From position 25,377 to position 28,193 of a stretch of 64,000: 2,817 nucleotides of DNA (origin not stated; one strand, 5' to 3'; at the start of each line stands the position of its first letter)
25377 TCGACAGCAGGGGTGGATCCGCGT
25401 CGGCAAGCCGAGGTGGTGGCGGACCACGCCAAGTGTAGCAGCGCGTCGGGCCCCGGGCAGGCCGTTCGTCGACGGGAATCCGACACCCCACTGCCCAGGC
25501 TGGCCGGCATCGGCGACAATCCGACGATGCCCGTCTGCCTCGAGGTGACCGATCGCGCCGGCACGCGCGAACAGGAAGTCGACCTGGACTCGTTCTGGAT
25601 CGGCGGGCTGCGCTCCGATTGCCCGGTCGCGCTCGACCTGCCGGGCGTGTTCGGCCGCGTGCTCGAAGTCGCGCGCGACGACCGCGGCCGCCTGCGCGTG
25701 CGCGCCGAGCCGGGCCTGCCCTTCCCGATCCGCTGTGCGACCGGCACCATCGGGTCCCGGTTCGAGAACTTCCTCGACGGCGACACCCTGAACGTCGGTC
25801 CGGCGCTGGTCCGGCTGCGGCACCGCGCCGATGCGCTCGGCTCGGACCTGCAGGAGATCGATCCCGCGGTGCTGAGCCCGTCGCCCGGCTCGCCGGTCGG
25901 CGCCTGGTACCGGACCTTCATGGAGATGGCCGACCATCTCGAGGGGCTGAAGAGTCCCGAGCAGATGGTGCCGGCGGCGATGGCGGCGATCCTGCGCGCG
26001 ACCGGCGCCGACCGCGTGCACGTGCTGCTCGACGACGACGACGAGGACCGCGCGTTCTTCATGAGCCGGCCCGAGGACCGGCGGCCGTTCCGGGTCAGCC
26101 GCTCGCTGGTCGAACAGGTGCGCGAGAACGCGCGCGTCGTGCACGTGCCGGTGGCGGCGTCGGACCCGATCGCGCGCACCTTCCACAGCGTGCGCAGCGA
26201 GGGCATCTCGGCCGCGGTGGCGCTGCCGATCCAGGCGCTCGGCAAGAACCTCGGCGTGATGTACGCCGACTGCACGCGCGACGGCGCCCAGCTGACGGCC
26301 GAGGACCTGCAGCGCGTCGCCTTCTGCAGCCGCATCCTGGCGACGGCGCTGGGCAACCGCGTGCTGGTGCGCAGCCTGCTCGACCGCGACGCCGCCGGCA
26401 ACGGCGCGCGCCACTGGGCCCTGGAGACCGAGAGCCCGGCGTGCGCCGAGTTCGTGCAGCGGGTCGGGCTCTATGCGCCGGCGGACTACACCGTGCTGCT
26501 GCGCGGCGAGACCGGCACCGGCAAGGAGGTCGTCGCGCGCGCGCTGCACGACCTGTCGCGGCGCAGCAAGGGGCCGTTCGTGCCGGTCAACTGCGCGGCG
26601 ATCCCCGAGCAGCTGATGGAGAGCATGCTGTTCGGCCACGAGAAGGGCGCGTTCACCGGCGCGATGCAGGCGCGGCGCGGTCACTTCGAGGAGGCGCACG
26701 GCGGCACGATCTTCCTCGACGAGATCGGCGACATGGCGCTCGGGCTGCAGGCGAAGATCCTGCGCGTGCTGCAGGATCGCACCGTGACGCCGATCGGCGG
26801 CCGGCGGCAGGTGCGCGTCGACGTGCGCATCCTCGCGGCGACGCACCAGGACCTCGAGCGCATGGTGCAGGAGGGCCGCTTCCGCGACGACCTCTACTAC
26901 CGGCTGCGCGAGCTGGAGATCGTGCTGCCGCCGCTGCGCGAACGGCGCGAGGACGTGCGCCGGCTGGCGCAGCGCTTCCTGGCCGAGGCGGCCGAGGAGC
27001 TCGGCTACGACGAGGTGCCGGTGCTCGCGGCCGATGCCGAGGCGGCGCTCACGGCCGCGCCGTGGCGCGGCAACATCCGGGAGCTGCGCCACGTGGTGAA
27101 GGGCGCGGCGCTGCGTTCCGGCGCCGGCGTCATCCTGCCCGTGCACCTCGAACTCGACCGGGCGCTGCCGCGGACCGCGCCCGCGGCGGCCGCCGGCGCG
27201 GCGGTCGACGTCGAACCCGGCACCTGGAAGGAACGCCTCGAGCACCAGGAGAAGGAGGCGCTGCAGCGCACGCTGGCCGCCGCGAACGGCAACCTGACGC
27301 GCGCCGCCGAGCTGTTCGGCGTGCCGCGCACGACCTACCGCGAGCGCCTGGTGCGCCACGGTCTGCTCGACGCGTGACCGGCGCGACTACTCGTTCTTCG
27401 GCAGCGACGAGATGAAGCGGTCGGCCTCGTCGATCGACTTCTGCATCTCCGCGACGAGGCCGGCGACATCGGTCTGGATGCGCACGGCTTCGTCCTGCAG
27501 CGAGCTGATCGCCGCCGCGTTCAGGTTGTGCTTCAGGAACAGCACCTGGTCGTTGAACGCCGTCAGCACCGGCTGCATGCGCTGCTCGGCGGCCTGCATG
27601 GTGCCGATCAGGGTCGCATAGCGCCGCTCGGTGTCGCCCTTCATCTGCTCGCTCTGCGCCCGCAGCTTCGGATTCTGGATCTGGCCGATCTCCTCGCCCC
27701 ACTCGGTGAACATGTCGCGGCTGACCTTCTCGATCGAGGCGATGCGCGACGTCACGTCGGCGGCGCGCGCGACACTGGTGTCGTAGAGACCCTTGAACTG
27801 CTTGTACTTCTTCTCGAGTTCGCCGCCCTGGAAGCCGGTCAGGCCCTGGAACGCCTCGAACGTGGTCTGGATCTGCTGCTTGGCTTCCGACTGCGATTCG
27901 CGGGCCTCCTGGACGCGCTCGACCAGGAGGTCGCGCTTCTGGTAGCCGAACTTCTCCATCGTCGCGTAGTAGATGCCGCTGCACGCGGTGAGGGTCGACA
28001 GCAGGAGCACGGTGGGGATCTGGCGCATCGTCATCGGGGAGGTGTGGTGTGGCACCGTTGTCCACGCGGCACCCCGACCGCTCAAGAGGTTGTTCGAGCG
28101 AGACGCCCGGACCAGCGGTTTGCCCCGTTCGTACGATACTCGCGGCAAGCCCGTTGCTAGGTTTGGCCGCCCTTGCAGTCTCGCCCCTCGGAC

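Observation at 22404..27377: Atypical kinase-like protein (DFE, no glycine loop) with a huge helical region, divergent from an FHA-like/GAF/sigma-54 activator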

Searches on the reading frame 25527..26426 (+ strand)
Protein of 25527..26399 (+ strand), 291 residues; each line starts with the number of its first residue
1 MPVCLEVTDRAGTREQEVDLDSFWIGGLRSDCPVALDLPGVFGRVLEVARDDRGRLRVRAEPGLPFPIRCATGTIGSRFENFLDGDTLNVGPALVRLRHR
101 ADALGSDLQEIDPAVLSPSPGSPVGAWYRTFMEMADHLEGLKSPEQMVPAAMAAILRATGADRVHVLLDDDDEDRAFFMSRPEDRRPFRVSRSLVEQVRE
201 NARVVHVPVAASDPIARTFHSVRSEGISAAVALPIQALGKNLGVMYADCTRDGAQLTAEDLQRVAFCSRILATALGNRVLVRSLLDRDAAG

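Call 15: find_homologous_proteins(query=window:25527-26399:+)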
Query seq(291 aa) (291 aa): 33 proteins with E <= 0.001 among 8000 candidates.
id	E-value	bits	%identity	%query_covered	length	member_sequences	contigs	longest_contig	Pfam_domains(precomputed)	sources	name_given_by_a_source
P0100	5.7e-155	533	83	100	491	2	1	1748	PF00158.33,PF01590.33,PF14532.13,PF07728.21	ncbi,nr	ncbi:MAG: GAF domain-containing protein, partial [Planctomycetes bacterium]|nr:GAF domain-containing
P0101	1.9e-130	453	72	99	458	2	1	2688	PF00158.33,PF01590.33,PF14532.13,PF07728.21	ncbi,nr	ncbi:MAG TPA: nitric oxide reductase transcription regulator, partial [Planctomycetota bacterium]|nr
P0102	1.8e-122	426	67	100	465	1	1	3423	PF00158.33,PF01590.33,PF14532.13,PF07728.21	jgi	-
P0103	1.9e-105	371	62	98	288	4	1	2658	PF13185.13,PF01590.33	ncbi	-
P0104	2.8e-105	370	70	84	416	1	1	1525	PF03446.22,PF02826.26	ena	-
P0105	1.4e-103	365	77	73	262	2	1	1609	-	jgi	jgi:hypothetical protein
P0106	4.2e-102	360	82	70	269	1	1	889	PF13185.13,PF00158.33,PF01590.33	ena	-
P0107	2.1e-101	357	72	76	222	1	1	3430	-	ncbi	ncbi:MAG: hypothetical protein RL398_528, partial [Planctomycetota bacterium]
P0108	1.1e-97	345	59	98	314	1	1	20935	PF01590.33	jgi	jgi:hypothetical protein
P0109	8.9e-82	293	55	98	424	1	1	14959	PF13185.13,PF00158.33,PF01590.33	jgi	jgi:GAF domain-containing protein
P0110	4.3e-80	288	68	66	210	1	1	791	-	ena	-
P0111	1.9e-77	279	54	88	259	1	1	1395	-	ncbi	ncbi:MAG: hypothetical protein ACO4CZ_17340, partial [Planctomycetota bacterium]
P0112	3.9e-77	278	56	83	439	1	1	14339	PF13185.13,PF00158.33,PF01590.33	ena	-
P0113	1.5e-76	276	68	63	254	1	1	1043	-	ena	-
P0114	1.3e-72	263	78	53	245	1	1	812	-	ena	-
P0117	1.9e-60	223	69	55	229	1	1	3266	PF13185.13,PF00158.33,PF01590.33,PF13492.13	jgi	jgi:transcriptional regulator with GAF, ATPase, and Fis domain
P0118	5.1e-56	209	59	57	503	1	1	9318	PF13185.13,PF00158.33,PF25601.2,PF01590.33,PF02954.26,PF14532.13,PF07728.21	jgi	jgi:transcriptional regulator with GAF, ATPase, and Fis domain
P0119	1.7e-53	200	70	50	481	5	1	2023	PF13185.13,PF00158.33,PF25601.2,PF01590.33,PF14532.13,PF07728.21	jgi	jgi:two-component system NtrC family response regulator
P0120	8.5e-49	185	46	77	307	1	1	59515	PF01590.33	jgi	jgi:hypothetical protein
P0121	5.0e-42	163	60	48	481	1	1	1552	PF00158.33,PF07724.21,PF25601.2,PF01590.33,PF02954.26,PF14532.13,PF07728.21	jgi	jgi:transcriptional regulator with GAF, ATPase, and Fis domain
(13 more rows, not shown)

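Call 35: predict_structure(alignment_id=A2)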
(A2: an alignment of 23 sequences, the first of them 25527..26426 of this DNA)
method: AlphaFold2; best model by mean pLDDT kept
length: 300 residues; sequences in the alignment: 23
mean_pLDDT: 79.2   pTM: 0.53
mean pLDDT of the five models: 79.2, 77.8, 77.7, 73.8, 73.6
residues with pLDDT >= 90: 107; 70-90: 116; 50-70: 48; < 50: 29
segments of 3 or more residues with pLDDT < 50: 102-123, 290-292
pLDDT, mean of each block of 10 residues (from residue 1): 91 93 94 93 94 89 90 85 85 89 43 45 58 82 90 91 91 85 88 82 73 54 61 86 89 77 88 82 59 50
secondary structure, 60 per line:
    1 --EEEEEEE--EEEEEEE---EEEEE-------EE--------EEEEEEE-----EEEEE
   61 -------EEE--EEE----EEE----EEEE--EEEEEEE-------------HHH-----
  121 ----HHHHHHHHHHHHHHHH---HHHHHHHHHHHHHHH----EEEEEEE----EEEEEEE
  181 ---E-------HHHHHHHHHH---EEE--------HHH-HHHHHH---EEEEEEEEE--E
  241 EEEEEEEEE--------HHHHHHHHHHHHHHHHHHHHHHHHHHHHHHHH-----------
elements in order: E3-9 E12-18 E22-26 E44-50 E56-60 E68-70 E73-75 E80-82 E87-90 E93-99 H125-140 H144-158 E163-169 E174-180 H192-201 E205-207 H220-225 E229-237 E240-249 H258-289

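Call 49: fold_search(model_id=the predicted structure, library=viral)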
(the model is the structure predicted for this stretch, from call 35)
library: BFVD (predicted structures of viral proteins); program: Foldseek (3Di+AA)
matches with E <= 10: 690; with E <= 0.001: 22
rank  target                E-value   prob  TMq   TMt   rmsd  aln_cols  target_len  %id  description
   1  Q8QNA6                1.6e-06  1.00  0.38  0.14  13.6       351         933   12  histidine kinase [Ectocarpus siliculosus virus 1 (isolate New Zealand/Kaikoura/1988)]
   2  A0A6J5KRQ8            2.4e-06  1.00  0.31  0.40   9.3       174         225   14  GAF domain-containing protein [uncultured Caudovirales phage]
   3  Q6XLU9                3.6e-06  1.00  0.41  0.15  14.6       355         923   11  histidine kinase [Feldmannia irregularis virus a]
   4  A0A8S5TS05            9.6e-06  1.00  0.32  0.38  13.6       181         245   13  Uncharacterized protein [Siphoviridae sp. ctEw721]
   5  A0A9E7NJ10            1.0e-05  1.00  0.32  0.37   5.8       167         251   15  Membrane protein [Gordonia phage Finkle]
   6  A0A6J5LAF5            1.8e-05  1.00  0.31  0.42   9.5       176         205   13  GAF domain containing protein [uncultured Caudovirales phage]
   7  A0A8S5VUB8            2.4e-05  1.00  0.32  0.40  10.0       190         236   13  GAF domain-containing protein [Ackermannviridae sp.]
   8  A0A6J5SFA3            4.2e-05  1.00  0.27  0.34  20.2       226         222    7  Uncharacterized protein [uncultured Caudovirales phage]
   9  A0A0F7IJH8            8.9e-05  1.00  0.32  0.44   9.9       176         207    7  Uncharacterized protein [Polaribacter phage P12002L]
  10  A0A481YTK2            1.0e-04  1.00  0.32  0.16   7.2       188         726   11  Histidine kinase [Marseillevirus LCMAC102]
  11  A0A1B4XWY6            1.1e-04  1.00  0.27  0.39   7.2       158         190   13  Uncharacterized protein [Tenacibaculum phage pT24]
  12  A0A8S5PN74            1.1e-04  1.00  0.30  0.38   9.1       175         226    6  Uncharacterized protein [Myoviridae sp. ctwwN25]
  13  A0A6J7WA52            1.7e-04  1.00  0.31  0.37  15.7       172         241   10  Uncharacterized protein [uncultured Caudovirales phage]
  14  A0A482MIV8            1.9e-04  1.00  0.27  0.54   5.6       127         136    8  FHA domain-containing protein [Nodularia phage vB_NspS-kac68v162]
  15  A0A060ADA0            3.0e-04  1.00  0.28  0.41  12.4       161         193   15  (no name in the UniProt tables at hand)
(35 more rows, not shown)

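Call 55: fold_search(model_id=the predicted structure, library=pdb)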
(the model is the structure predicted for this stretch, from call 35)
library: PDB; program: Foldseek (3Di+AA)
matches with E <= 10: 1313; with E <= 0.001: 442
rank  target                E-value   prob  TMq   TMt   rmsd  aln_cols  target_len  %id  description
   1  4e04_B                4.6e-08  1.00  0.39  0.38  14.9       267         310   17  RpBphP2 chromophore-binding domain crystallized by homologue-directed mutagenesis. (released 2012-07-25)
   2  8afk_B                1.6e-07  1.00  0.37  0.40  13.2       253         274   15  Structure of iRFP variant C15S/N136R/V256C in complex with phycocyanobilin (released 2023-08-16)
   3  9euy_A                2.1e-07  1.00  0.35  0.24  13.9       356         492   11  Cryo-EM structure of the full-length Pseudomonas aeruginosa bacteriophytochrome in its Pfr state (released 2024-09-04)
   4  6et7_B                2.7e-07  1.00  0.39  0.20  10.5       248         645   14  Activated heterodimer of the bacteriophytochrome regulated diguanylyl cyclase variant - S505V A526V - from Idiomarina  (released 2018-06-13)
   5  8u64_B                3.0e-07  1.00  0.39  0.26  13.1       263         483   12  Cryo-EM structure of PsBphP in Pfr state, medial PSM only (released 2024-08-21)
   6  3p01_A                3.6e-07  1.00  0.39  0.63   4.0       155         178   15  Crystal structure of two-component response regulator from Nostoc sp. PCC 7120 (released 2010-10-06)
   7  2ool_A                3.6e-07  1.00  0.39  0.38  12.8       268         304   14  Crystal structure of the chromophore-binding domain of an unusual bacteriophytochrome RpBphP3 from R. palustris (released 2007-07-10)
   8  4rq9                  3.6e-07  1.00  0.41  0.41  14.1       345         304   10  Crystal structure of the chromophore-binding domain of Stigmatella aurantiaca bacteriophytochrome (Thr289His mutant) in  (released 2016-05-11)
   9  6ptx_A                3.6e-07  1.00  0.40  0.26  14.1       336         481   13  Dark, 100K, PCM Myxobacterial Phytochrome, P2, Wild Type, (released 2019-10-09)
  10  8u62_A                3.8e-07  1.00  0.40  0.26  13.8       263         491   12  Cryo-EM structure of PsBphP in Pfr state, Dimer of Dimers FL (released 2024-08-21)
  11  6pu2_A                4.0e-07  1.00  0.39  0.26  13.4       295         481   14  Dark, Mutant H275T , 100K, PCM Myxobacterial Phytochrome, P2 (released 2019-10-09)
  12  8rvx_D                4.2e-07  1.00  0.39  0.26  12.4       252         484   13  Cph1 phytochrome PAS-GAF-PHY Y176H mutant (released 2025-03-12)
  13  4e04_A                4.2e-07  1.00  0.38  0.37  14.2       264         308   15  RpBphP2 chromophore-binding domain crystallized by homologue-directed mutagenesis. (released 2012-07-25)
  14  9er4_A                4.5e-07  1.00  0.41  0.40  14.2       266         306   10  Room temperature structure of Glycine max phyA in Pr (released 2025-01-08)
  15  8rvx_A                4.5e-07  1.00  0.40  0.25  12.7       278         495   11  Cph1 phytochrome PAS-GAF-PHY Y176H mutant (released 2025-03-12)
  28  3p01_C                7.5e-07  1.00  0.38  0.63   4.2       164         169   14  Crystal structure of two-component response regulator from Nostoc sp. PCC 7120 (released 2010-10-06)
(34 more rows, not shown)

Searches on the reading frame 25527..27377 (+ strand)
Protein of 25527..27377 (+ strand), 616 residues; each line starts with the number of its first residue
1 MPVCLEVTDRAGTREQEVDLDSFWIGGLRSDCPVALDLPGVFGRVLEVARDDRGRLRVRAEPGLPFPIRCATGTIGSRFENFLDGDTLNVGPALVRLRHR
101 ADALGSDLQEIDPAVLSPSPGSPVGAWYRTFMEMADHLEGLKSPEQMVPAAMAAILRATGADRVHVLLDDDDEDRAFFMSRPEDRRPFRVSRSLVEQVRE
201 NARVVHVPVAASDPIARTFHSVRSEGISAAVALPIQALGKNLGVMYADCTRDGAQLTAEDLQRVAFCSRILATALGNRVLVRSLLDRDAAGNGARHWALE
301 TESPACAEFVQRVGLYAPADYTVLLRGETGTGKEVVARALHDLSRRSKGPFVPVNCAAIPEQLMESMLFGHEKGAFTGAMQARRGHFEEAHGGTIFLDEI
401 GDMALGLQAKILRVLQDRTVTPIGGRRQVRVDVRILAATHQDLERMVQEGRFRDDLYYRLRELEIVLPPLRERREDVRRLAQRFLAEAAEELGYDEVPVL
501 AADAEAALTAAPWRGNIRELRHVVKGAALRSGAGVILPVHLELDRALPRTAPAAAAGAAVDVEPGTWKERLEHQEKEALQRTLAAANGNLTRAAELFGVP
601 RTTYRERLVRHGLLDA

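Call 4: search_protein_families(library=pfam, proteins=[window:25527-27377:+], max_evalue=1)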
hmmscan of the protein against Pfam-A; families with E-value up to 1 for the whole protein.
window:25527-27377:+ (616 aa): 12 families
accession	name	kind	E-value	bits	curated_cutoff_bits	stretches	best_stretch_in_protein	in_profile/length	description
PF00158.32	Sigma54_activat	-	1e-69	234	20.2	1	301-465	3-167/168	Sigma-54 interaction domain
PF14532.12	Sigma54_activ_2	-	2.9e-17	63.6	25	1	303-470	4-138/138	Sigma-54 interaction domain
PF25601.1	AAA_lid_14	-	1.2e-16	60.7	27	1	471-543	1-72/87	AAA+ ATPase lid domain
PF01590.32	GAF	-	5.6e-09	37.1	22.4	1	144-275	2-133/133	GAF domain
PF07728.20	AAA_5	-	1.8e-07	31.7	22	1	323-441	2-123/139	AAA domain (dynein-related subfamily)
PF02954.25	HTH_8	-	2.8e-07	30.6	22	1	571-608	2-39/42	Bacterial regulatory protein, Fis family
PF07724.20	AAA_2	-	1.7e-05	25.3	27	1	322-436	5-119/166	AAA domain (Cdc48 subfamily)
PF01078.27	Mg_chelatase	-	0.0083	16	20.3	0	378-410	93-125/207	Magnesium chelatase, subunit ChlI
PF00004.35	AAA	-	0.012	16.5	21.2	1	323-441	1-110/131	ATPase family associated with various cellular activities (AAA)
PF13492.12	GAF_3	-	0.031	15.1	27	1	143-275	1-127/129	GAF domain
PF13191.12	AAA_16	-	0.087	13.8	32.6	1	322-362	26-72/167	AAA ATPase domain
PF05225.22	HTH_psq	-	0.12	12.5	20.4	1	591-609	20-38/45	helix-turn-helix, Psq domain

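Call 5: search_protein_families(library=ncbifam, proteins=[window:25527-27377:+], max_evalue=1)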
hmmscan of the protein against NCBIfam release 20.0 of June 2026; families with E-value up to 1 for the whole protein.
window:25527-27377:+ (616 aa): 34 families (the best 25 are shown)
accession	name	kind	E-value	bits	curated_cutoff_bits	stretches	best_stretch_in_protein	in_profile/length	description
TIGR02915.1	PEP_resp_reg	equivalog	3.5e-96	322.8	502.6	1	298-613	140-444/445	PEP-CTERM-box response regulator transcription factor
NF003451.0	PRK05022.1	equivalog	8.5e-95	318.4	476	1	227-602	112-499/512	nitric oxide reductase transcriptional regulator NorR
NF038308.1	RNA_repair_RtcR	equivalog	1.1e-93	315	650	1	297-605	180-505/530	RNA repair transcriptional activator RtcR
TIGR01817.1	nifA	equivalog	3e-93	313.4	528.85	1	186-609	67-496/534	nif-specific transcriptional activator NifA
TIGR01818.1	ntrC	equivalog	4.9e-92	309.1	558.6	1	295-605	132-457/463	nitrogen regulation protein NR(I)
NF008469.0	PRK11361.1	equivalog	4e-91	306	714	1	299-608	145-451/461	acetoacetate metabolism transcriptional regulator AtoC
NF041552.1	TF_PrdR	equivalog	1.1e-89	301.3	795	1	317-605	287-570/577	sigma-54 dependent transcriptional regulator PrdR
NF050807.1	TransRegFlbDCaul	equivalog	4.2e-84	283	750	1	302-609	123-436/454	sigma-54-dependent transcriptional regulator FlbD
TIGR02329.1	propionate_PrpR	equivalog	7.4e-84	282.2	499.2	1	298-608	213-524/526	propionate catabolism operon regulatory protein PrpR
NF008176.1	PRK10923.1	equivalog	4.7e-81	272.7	620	1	301-581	142-416/469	nitrogen regulation protein NR(I)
NF011695.0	PRK15115.1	equivalog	1.5e-78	264.5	763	1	290-613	128-438/445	two-component system response regulator GlrR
NF011953.0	PRK15424.1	equivalog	3.4e-78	263.6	703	1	289-608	211-531/538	propionate catabolism operon regulatory protein PrpR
TIGR02974.1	phageshock_pspF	equivalog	6e-78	262.4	443.55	2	302-532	4-234/336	phage shock protein operon transcriptional activator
NF007689.0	PRK10365.1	equivalog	3.8e-74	250.1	760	1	286-609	128-440/441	sigma-54-dependent response regulator transcription factor ZraR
NF011958.0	PRK15429.1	equivalog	1.4e-72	245.3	830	1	303-613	385-686/692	formate hydrogenlyase transcriptional activator FlhA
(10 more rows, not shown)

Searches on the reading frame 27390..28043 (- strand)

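Call 87: search_protein_families(library=ncbifam, proteins=[window:27390-28043:-], max_evalue=0.01)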
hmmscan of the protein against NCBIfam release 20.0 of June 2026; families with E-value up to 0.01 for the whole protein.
window:27390-28043:- (218 aa): 1 family
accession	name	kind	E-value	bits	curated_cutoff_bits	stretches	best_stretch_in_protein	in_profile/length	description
NF052504.1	sll1863_fam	domain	0.0023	18.1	35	0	113-163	14-59/93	sll1863 family stress response protein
